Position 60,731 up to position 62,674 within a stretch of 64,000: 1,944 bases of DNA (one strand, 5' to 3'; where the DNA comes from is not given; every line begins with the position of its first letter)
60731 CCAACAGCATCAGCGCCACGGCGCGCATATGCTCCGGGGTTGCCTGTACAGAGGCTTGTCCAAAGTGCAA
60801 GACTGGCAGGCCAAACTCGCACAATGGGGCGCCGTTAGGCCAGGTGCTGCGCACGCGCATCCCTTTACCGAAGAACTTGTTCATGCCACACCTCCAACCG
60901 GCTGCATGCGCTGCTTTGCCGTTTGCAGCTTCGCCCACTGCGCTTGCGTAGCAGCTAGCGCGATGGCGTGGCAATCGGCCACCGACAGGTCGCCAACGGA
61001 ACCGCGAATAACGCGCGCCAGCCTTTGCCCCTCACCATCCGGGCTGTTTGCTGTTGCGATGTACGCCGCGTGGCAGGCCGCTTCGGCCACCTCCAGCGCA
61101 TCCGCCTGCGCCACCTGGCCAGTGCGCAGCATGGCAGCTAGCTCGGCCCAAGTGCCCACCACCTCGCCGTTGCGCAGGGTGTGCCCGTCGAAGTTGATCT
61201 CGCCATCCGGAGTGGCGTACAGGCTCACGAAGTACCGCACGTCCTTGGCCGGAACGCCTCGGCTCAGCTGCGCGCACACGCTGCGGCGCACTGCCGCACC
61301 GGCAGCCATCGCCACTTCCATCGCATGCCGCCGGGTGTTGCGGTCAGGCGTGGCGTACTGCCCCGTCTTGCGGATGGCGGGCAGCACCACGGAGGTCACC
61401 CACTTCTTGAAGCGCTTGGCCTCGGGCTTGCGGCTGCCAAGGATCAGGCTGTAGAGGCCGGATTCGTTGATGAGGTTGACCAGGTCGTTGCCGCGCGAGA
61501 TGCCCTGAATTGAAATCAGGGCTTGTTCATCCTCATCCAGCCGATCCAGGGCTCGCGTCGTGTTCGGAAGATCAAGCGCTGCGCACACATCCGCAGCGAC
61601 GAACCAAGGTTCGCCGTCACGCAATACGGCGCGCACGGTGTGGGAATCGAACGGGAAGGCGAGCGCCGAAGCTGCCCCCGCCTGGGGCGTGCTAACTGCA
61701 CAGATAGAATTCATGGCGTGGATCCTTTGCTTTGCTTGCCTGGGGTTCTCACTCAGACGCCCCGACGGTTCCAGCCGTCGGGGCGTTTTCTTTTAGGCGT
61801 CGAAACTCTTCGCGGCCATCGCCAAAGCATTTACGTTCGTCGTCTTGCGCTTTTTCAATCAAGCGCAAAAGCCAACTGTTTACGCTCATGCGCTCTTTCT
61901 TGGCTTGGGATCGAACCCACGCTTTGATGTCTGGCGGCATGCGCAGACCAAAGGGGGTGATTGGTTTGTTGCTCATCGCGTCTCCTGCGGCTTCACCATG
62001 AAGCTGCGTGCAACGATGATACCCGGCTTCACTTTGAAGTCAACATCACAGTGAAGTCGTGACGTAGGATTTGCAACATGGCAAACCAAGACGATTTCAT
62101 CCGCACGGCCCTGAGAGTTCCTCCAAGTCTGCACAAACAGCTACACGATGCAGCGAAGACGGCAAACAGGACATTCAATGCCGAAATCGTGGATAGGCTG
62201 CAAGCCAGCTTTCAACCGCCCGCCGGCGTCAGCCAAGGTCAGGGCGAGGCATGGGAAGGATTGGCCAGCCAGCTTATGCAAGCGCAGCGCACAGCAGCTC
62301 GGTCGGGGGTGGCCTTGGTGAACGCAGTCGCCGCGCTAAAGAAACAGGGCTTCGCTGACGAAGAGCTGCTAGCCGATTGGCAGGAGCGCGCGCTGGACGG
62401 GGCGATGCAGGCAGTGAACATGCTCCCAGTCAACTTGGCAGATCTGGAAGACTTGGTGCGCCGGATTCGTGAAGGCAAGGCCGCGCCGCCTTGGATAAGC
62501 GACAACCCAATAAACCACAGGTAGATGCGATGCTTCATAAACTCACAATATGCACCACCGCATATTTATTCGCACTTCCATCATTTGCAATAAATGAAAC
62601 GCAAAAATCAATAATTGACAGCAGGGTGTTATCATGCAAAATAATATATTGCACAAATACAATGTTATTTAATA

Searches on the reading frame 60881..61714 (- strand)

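Call 11: search_protein_families(library=pfam, proteins=[window:60881-61714:-], max_evalue=0.01)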
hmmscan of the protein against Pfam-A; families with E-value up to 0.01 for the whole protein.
window:60881-61714:- (277 aa): 1 family
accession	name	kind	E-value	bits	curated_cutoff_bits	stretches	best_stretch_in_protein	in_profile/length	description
PF02498.22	Bro-N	-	7.8e-23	81.4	25.6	1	27-112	2-96/96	BRO family, N-terminal domain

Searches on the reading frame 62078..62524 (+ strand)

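Call 11: search_protein_families(library=pfam, proteins=[window:62078-62524:+], max_evalue=0.01)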
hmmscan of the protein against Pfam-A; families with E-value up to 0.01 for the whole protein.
window:62078-62524:+ (148 aa): 2 families
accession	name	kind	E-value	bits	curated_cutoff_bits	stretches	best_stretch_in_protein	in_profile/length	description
PF03869.20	Arc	-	0.00028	21.1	20.4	1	11-50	8-47/50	Arc-like DNA binding domain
PF05534.18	HicB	-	0.0024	18.2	21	1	12-38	22-48/51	HicB family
